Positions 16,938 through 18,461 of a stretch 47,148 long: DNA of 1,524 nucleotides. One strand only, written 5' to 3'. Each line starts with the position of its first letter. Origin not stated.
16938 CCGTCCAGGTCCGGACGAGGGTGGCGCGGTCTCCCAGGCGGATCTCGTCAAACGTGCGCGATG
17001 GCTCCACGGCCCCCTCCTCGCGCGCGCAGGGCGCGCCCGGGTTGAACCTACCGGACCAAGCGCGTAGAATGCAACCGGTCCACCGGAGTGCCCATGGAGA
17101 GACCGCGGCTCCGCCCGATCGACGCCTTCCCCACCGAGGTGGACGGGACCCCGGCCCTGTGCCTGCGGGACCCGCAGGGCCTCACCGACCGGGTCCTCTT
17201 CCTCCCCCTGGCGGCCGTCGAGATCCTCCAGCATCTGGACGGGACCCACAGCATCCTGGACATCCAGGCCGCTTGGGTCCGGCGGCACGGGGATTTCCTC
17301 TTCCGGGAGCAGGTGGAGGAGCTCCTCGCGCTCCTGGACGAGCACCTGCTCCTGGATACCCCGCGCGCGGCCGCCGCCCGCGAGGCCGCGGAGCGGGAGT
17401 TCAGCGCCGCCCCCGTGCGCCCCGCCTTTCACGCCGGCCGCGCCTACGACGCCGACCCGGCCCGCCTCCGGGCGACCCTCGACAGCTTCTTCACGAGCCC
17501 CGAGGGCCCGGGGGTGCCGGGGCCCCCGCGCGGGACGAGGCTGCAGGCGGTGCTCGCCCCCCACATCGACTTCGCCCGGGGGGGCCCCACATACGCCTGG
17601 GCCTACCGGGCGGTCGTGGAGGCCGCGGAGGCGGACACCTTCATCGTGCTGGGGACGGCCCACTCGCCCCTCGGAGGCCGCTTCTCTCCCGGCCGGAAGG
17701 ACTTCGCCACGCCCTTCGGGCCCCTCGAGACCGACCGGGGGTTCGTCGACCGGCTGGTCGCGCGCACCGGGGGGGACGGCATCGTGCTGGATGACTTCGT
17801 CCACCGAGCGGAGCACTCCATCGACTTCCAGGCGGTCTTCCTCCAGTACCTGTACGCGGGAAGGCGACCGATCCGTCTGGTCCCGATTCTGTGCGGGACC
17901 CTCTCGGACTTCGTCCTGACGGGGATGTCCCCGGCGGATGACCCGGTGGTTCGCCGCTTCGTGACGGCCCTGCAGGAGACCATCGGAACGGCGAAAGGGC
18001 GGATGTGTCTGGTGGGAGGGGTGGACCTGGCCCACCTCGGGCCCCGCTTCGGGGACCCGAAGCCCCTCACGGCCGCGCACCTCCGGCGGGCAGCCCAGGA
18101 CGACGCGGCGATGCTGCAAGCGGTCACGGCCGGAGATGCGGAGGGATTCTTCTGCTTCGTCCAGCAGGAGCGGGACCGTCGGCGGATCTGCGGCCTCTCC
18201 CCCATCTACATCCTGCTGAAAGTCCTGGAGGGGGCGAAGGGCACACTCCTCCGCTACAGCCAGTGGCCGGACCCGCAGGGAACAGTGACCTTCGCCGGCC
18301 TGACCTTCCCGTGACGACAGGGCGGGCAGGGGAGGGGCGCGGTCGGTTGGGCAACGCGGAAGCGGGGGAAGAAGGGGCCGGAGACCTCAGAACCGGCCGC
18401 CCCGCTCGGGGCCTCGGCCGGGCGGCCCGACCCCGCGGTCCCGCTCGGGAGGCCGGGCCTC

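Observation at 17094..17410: Memo-family enzyme with an N-terminal PqqD/RRE-like peptide-binding domain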

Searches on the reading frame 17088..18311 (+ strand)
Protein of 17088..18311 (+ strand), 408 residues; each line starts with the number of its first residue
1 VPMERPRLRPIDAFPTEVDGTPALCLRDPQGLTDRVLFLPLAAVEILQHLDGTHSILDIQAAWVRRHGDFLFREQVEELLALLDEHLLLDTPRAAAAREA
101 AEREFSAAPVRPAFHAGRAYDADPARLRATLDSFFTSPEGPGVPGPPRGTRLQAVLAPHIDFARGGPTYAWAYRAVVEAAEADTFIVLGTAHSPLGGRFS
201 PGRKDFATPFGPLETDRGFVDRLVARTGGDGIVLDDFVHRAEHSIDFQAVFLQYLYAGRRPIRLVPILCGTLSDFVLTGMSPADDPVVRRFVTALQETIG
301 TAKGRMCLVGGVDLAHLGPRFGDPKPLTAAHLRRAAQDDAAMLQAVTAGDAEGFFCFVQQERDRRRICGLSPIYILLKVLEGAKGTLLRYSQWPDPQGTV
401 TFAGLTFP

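Call 3: search_protein_families(library=pfam, proteins=[window:17088-18311:+], max_evalue=10)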
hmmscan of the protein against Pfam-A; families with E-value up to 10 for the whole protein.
window:17088-18311:+ (408 aa): 1 family
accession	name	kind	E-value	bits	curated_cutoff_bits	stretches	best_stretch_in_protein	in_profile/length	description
PF01875.22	Memo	-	6.4e-37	127.7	27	1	113-395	2-254/269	Memo-like protein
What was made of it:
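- On Memo family (Pfam PF01875): 127.7 bits against a cut-off of 27, E 6.4e-37 (call 3).
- Checked: Pfam Memo PF01875 matches residues 113-395 of the 408-aa frame at 127.7 bits (cut-off 27) (call 3).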

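Call 4: search_protein_families(library=ncbifam, proteins=[window:17088-18311:+], max_evalue=10)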
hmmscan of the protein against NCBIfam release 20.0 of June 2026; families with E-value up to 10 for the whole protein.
window:17088-18311:+ (408 aa): 3 families
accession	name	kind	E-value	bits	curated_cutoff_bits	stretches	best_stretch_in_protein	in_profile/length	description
TIGR04336.1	AmmeMemoSam_B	hypoth_equivalog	5.9e-29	101.1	26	1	111-395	1-254/270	AmmeMemoRadiSam system protein B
NF001987.0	PRK00782.1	equivalog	4.7e-26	91.6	295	1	111-393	3-247/267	MEMO1 family protein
TIGR03859.1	PQQ_PqqD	equivalog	0.11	12.4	46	1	36-84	26-75/81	pyrroloquinoline quinone biosynthesis peptide chaperone PqqD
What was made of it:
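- On AmmeMemoRadiSam system protein B (TIGR04336): 101.1 bits against a cut-off of 26 (call 4).
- Checked: TIGR04336 scores 101 bits (cut-off 26) (call 4).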

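Call 5: find_homologous_proteins(query=window:17088-18311:+, max_evalue=0.00001)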
Query window:17088-18311:+ (408 aa): 1517 proteins with E <= 0.00001 among 8000 candidates; the best 120 are listed.
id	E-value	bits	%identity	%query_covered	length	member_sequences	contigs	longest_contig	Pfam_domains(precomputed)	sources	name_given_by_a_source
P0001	6.5e-267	903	99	100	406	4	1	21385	PF01875.23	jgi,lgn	jgi:hypothetical protein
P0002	3.7e-244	828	91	100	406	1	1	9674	PF01875.23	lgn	-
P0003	1.3e-236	803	88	100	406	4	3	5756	PF01875.23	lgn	-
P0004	2.2e-232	789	87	100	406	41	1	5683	PF01875.23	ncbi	-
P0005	7.5e-232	788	86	100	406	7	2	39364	PF01875.23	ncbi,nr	ncbi:MAG: AmmeMemoRadiSam system protein B [candidate division NC10 bacterium]|nr:AmmeMemoRadiSam sy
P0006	7.7e-226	768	84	100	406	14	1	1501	PF01875.23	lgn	-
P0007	1.6e-224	764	84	100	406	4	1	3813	PF01875.23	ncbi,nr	ncbi:MAG: AmmeMemoRadiSam system protein B [candidate division NC10 bacterium]|nr:AmmeMemoRadiSam sy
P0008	1.9e-143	497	58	100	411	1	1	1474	PF01875.23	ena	-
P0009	6.5e-141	488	55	99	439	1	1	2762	PF01875.23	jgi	-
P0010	4.9e-138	479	55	99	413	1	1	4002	PF01875.23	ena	-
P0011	9.4e-138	478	54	99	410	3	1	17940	PF01875.23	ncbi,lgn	-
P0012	8.4e-137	475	53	99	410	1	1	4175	PF01875.23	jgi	jgi:AmmeMemoRadiSam system protein B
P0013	1.8e-136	474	54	99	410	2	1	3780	PF01875.23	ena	-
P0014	1.9e-136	473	53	99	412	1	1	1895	PF01875.23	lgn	-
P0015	2.7e-136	473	54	99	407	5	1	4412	PF01875.23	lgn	-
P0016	7.2e-136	472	54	99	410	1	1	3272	PF01875.23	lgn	-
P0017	2.4e-135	470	53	99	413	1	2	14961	PF01875.23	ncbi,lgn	ncbi:MAG: AmmeMemoRadiSam system protein B [Candidatus Methylomirabilia bacterium]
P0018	1.1e-134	468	53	99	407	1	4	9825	PF01875.23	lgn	-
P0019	6.7e-134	465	53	100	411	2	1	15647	PF01875.23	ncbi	-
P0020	1.9e-132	460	54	99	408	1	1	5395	PF01875.23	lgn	-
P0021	1.3e-131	458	51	99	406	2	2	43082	PF01875.23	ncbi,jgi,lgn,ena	-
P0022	2.6e-131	457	54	99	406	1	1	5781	PF01875.23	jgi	jgi:AmmeMemoRadiSam system protein B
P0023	3.7e-131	456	51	99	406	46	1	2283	PF01875.23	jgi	-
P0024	6.3e-131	455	53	99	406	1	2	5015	PF01875.23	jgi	jgi:MEMO1 family protein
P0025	8.1e-131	455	52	99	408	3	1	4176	PF01875.23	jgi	-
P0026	1.1e-130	455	53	99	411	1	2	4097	PF01875.23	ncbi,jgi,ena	-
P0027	2.0e-130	454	54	99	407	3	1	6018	PF01875.23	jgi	jgi:MEMO1 family protein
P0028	4.5e-130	452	54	99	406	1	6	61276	PF01875.23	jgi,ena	jgi:AmmeMemoRadiSam system protein B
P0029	4.9e-130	452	53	99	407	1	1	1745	PF01875.23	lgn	-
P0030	5.0e-130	452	53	96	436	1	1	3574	PF01875.23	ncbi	-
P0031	5.3e-130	452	52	99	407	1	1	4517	PF01875.23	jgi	jgi:AmmeMemoRadiSam system protein B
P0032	5.3e-130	452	52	99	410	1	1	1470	PF01875.23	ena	-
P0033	2.1e-129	450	53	99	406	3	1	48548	PF01875.23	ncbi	-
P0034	2.3e-129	450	52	99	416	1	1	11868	PF01875.23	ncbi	-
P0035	3.4e-129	450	51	99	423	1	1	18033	PF01875.23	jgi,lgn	jgi:hypothetical protein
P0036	4.0e-129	449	52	99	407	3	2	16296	PF01875.23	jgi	-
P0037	4.7e-129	449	52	96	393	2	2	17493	PF01875.23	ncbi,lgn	-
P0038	5.3e-129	449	53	99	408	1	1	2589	PF01875.23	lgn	-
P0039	1.6e-128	447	52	99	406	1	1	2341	PF01875.23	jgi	jgi:AmmeMemoRadiSam system protein B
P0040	1.8e-128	447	52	99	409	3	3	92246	PF01875.23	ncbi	-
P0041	2.1e-128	447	52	99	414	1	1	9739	PF01875.23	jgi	jgi:hypothetical protein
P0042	7.8e-128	445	52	99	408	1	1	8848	PF01875.23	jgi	jgi:AmmeMemoRadiSam system protein B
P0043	8.6e-128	445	53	99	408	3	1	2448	PF01875.23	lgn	-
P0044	1.2e-127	445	52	100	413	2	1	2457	PF01875.23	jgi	jgi:AmmeMemoRadiSam system protein B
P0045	1.5e-127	444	52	99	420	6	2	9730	PF01875.23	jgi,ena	-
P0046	1.5e-127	444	51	99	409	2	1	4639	PF01875.23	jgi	jgi:AmmeMemoRadiSam system protein B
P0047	1.5e-127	444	51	99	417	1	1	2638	PF01875.23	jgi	jgi:AmmeMemoRadiSam system protein B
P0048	1.6e-127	444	52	99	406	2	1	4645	PF01875.23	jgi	jgi:MEMO1 family protein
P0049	1.7e-127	444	50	100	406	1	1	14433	PF01875.23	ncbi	-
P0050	2.1e-127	444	51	99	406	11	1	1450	PF01875.23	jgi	jgi:AmmeMemoRadiSam system protein B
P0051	2.6e-127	443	53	96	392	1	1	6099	PF01875.23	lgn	-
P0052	7.1e-127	442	51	99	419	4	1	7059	PF01875.23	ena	-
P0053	9.0e-127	442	53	99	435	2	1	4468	PF01875.23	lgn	-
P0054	9.6e-127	442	52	99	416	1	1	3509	PF01875.23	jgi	jgi:MEMO1 family protein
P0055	1.1e-126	441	51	99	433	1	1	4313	PF01875.23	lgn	-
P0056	1.4e-126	441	53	99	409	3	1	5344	PF01875.23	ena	-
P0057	1.7e-126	441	50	99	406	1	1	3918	PF01875.23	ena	-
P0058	2.0e-126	440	51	99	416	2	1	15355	PF01875.23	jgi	jgi:AmmeMemoRadiSam system protein B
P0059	2.9e-126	440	52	99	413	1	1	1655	PF01875.23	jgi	-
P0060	3.3e-126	440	52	99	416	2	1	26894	PF01875.23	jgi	-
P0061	3.7e-126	440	53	99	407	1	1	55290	PF01875.23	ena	-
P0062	4.1e-126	439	51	100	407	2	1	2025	PF01875.23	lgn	-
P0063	4.4e-126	439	52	99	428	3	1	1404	PF01875.23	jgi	-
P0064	4.8e-126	439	48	99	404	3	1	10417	PF01875.23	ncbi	-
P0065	4.9e-126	439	52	99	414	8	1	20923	PF01875.23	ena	-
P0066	5.9e-126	439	53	100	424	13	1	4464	PF01875.23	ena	-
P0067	6.5e-126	439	51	99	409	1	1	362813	PF01875.23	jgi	jgi:AmmeMemoRadiSam system protein B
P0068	6.6e-126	439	52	99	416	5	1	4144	PF01875.23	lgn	-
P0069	6.7e-126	439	52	99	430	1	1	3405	PF01875.23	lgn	-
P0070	7.9e-126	438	51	99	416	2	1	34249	PF01875.23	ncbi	-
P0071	9.8e-126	438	51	100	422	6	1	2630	PF01875.23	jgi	-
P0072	1.0e-125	438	53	100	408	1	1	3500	PF01875.23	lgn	-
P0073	1.2e-125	438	51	99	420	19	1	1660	PF01875.23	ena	-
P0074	1.4e-125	438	52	100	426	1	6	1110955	PF01875.23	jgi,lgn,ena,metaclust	metaclust:\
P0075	1.5e-125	438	53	100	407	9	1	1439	PF01875.23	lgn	-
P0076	1.5e-125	438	53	99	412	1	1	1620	PF01875.23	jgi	jgi:hypothetical protein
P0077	1.9e-125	437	51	100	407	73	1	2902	PF01875.23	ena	-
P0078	2.9e-125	437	50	99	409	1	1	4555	PF01875.23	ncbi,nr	ncbi:MAG: AmmeMemoRadiSam system protein B [Candidatus Rokubacteria bacterium]|nr:AmmeMemoRadiSam sy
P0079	3.0e-125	437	52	99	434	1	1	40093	PF01875.23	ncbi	-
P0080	4.1e-125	436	51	99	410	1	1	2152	PF01875.23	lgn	-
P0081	4.3e-125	436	50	99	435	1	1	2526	PF01875.23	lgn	-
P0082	4.7e-125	436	51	100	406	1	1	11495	PF01875.23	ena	-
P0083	5.6e-125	436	51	99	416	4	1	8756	PF01875.23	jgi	jgi:hypothetical protein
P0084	6.0e-125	436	51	99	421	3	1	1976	PF01875.23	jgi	jgi:MEMO1 family protein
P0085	7.6e-125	435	51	100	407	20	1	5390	PF01875.23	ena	-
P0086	7.6e-125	435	51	100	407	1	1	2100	PF01875.23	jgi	-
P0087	9.7e-125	435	51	99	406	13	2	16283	PF01875.23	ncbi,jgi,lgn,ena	-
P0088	9.7e-125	435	52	99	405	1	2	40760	PF01875.23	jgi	jgi:MEMO1 family protein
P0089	1.2e-124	435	51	100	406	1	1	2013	PF01875.23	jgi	-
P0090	1.3e-124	435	51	100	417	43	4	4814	PF01875.23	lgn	-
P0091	1.5e-124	434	52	97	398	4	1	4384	PF01875.23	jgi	jgi:AmmeMemoRadiSam system protein B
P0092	1.8e-124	434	52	99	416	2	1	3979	PF01875.23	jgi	jgi:hypothetical protein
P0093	2.2e-124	434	52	99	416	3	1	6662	PF01875.23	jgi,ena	-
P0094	2.6e-124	434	51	100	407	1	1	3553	PF01875.23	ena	-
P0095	2.9e-124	433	50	100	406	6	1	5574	PF01875.23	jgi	-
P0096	2.9e-124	433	49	99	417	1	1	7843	PF01875.23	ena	-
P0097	3.6e-124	433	52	100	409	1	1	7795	PF01875.23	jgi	jgi:AmmeMemoRadiSam system protein B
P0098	3.8e-124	433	50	100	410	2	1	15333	PF01875.23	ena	-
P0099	4.2e-124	433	50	100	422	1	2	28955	PF01875.23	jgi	jgi:hypothetical protein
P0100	4.8e-124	433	50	100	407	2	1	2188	PF01875.23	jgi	jgi:hypothetical protein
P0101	5.6e-124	432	52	99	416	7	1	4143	PF01875.23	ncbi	ncbi:MAG: AmmeMemoRadiSam system protein B [Candidatus Methylomirabilota bacterium]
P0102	6.2e-124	432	53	99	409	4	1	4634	PF01875.23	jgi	jgi:AmmeMemoRadiSam system protein B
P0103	6.4e-124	432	51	100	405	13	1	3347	PF01875.23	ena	-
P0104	6.8e-124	432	53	99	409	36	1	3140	PF01875.23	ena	-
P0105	7.2e-124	432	51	100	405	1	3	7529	PF01875.23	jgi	jgi:hypothetical protein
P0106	9.2e-124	432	50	100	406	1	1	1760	PF01875.23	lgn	-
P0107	9.5e-124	432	51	99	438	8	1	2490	PF01875.23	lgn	-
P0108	1.3e-123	431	53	99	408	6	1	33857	PF01875.23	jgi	-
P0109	1.4e-123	431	53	96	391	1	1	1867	PF01875.23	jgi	jgi:AmmeMemoRadiSam system protein B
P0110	1.6e-123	431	49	100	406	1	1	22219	PF01875.23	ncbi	ncbi:MAG: AmmeMemoRadiSam system protein B [Candidatus Methylomirabilales bacterium]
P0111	1.6e-123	431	50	99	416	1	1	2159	PF01875.23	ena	-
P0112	1.6e-123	431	51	99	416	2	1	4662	PF01875.23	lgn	-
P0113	1.6e-123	431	50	99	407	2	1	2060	PF01875.23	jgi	-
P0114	1.6e-123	431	51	99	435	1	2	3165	PF01875.23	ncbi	-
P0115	1.8e-123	431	50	99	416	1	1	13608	PF01875.23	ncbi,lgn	-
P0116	2.1e-123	431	52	99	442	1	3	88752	PF01875.23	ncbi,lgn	-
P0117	2.3e-123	430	49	99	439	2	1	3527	PF01875.23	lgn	-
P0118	2.4e-123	430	51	99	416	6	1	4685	PF01875.23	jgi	jgi:AmmeMemoRadiSam system protein B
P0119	2.8e-123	430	50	99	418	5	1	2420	PF01875.23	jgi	jgi:AmmeMemoRadiSam system protein B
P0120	3.5e-123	430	51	99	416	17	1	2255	PF01875.23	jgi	-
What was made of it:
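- Closest known: AmmeMemoRadiSam system protein B. Same: Databases name the homologues this way (call 5).
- Checked: All 120 best homologues cover 96-100% of the query (call 5).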

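Call 15: find_encoding_contigs(protein=P0074, flank=8000, max_places=3)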
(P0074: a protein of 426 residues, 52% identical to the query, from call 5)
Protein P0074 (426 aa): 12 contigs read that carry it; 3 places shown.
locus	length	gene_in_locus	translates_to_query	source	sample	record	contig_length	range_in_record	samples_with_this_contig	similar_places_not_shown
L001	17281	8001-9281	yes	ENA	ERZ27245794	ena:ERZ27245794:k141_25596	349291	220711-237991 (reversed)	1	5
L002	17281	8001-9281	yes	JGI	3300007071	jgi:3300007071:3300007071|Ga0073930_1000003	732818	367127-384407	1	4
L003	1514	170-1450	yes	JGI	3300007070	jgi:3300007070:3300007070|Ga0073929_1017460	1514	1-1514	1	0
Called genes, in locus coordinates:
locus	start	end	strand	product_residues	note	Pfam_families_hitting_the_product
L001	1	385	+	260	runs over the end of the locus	PF00702:Hydrolase, PF13419:HAD_2, PF13242:Hydrolase_like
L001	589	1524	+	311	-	PF00890:FAD_binding_2 (faint), PF01134:GIDA (faint), PF01266:DAO (faint), PF03486:HI0933_like (faint), PF07992:Pyr_redox_2, PF12831:FAD_oxidored (faint), PF13738:Pyr_redox_3, PF00070:Pyr_redox, +1 more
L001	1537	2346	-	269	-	PF01408:GFO_IDH_MocA (weak), PF03447:NAD_binding_3, PF01958:Asp_DH_C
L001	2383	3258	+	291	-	PF09674:DUF2400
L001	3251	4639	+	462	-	PF02646:RmuC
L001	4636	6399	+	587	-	PF00474:SSF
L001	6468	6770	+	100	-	-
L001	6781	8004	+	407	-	PF04389:Peptidase_M28 (weak), PF01546:Peptidase_M20, PF07687:M20_dimer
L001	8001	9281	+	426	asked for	PF01875:Memo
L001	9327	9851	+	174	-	-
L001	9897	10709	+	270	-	PF00037:Fer4 (weak), PF12837:Fer4_6 (faint), PF12838:Fer4_7 (weak), PF13187:Fer4_9 (weak), PF13237:Fer4_10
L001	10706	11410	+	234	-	-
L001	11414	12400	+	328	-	PF03480:DctP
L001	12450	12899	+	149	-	PF04290:DctQ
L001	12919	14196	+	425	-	PF06808:DctM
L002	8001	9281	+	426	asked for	PF01875:Memo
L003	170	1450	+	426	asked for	PF01875:Memo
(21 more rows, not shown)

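Call 16: find_encoding_contigs(protein=P0067, flank=8000, max_places=2)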
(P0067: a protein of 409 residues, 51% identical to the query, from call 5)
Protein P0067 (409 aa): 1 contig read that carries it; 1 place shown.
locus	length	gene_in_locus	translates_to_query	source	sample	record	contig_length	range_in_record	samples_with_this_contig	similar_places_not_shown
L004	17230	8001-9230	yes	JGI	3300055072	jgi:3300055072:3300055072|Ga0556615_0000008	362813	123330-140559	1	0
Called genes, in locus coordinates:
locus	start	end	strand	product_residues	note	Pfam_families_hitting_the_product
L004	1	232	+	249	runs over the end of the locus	PF00702:Hydrolase, PF13419:HAD_2, PF13242:Hydrolase_like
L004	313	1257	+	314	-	PF01134:GIDA (faint), PF07992:Pyr_redox_2, PF12831:FAD_oxidored (faint), PF13738:Pyr_redox_3, PF00070:Pyr_redox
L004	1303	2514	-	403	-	PF00296:Bac_luciferase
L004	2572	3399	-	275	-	PF03447:NAD_binding_3, PF01958:Asp_DH_C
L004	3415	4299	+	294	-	PF09674:DUF2400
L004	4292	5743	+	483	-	PF02646:RmuC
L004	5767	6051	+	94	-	-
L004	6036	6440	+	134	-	-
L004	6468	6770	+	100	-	-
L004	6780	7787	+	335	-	PF01546:Peptidase_M20, PF07687:M20_dimer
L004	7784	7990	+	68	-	PF01546:Peptidase_M20 (weak)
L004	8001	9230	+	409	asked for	PF01875:Memo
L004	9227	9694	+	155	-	-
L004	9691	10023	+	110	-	PF13798:PCYCGC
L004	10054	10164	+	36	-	-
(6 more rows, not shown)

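Call 17: find_encoding_contigs(protein=P0021, flank=8000, max_places=2)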
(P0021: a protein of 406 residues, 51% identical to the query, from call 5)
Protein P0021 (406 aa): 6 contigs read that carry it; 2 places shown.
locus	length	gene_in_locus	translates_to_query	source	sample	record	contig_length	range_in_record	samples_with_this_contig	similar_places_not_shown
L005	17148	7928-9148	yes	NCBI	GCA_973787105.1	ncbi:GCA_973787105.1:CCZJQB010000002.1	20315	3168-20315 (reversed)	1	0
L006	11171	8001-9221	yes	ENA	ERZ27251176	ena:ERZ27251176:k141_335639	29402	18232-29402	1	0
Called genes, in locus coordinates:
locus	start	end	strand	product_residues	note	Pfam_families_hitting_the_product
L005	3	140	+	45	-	?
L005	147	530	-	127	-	PF01258:zf-dskA_traR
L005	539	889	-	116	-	PF01541:GIY-YIG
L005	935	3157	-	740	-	PF23139:OB_YrrC, PF14490:HHH_RecD2, PF00437:T2SSE (weak), PF13086:AAA_11, PF13245:AAA_19, PF13604:AAA_30, PF18335:SH3_13, PF13538:UvrD_C_2, +8 more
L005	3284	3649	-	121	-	PF04993:TfoX_N (weak)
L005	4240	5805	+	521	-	-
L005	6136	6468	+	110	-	-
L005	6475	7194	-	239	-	PF06181:Urate_ox_N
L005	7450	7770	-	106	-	PF01521:Fe-S_biosyn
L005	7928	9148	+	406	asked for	PF01875:Memo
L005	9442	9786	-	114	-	-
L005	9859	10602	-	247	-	PF00702:Hydrolase, PF13419:HAD_2, PF13242:Hydrolase_like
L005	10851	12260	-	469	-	-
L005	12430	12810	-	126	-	PF03745:DUF309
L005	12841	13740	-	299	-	PF13365:Trypsin_2, PF00595:PDZ (weak), PF13180:PDZ_2, PF17820:PDZ_6 (weak)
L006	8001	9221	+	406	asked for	PF01875:Memo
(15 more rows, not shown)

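Call 33: search_solved_structures(query=window:17094-18311:+, max_evalue=0.001, show_alignments=2)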
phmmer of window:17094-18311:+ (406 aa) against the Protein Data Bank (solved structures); distinct sequences matched with E-value up to 0.001: 3.
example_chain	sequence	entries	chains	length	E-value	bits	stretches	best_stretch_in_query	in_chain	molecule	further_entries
7kq8_A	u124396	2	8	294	7.8e-05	25.1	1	109-272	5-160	Protein MEMO1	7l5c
3bcz_A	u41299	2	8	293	8.5e-05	24.9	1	109-272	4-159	Protein MEMO1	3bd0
7m8h_A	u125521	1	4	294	0.00017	24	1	109-272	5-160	Protein MEMO1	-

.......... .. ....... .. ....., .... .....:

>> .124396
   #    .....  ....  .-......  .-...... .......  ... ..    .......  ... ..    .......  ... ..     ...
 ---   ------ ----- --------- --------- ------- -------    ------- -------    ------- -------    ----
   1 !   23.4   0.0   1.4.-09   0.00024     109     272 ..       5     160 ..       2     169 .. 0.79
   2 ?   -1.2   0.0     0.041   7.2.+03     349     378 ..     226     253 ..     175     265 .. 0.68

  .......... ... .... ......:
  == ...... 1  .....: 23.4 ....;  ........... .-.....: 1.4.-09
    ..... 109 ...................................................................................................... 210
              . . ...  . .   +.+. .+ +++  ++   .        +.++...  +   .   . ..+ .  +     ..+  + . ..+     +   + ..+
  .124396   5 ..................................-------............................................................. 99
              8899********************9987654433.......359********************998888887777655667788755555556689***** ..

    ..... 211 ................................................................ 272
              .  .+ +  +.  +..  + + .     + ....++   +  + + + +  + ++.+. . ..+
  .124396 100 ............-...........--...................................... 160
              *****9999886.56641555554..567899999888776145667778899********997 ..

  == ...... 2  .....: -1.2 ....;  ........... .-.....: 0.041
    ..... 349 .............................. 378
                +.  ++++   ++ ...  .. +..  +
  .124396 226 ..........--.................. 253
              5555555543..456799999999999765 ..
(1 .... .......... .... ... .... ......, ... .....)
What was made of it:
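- On Memo family (Pfam PF01875): The APH and ICG motifs align to MEMO1 (call 33).
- Closest known: Human MEMO1. Same: The APH and ICG motifs align (call 33).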
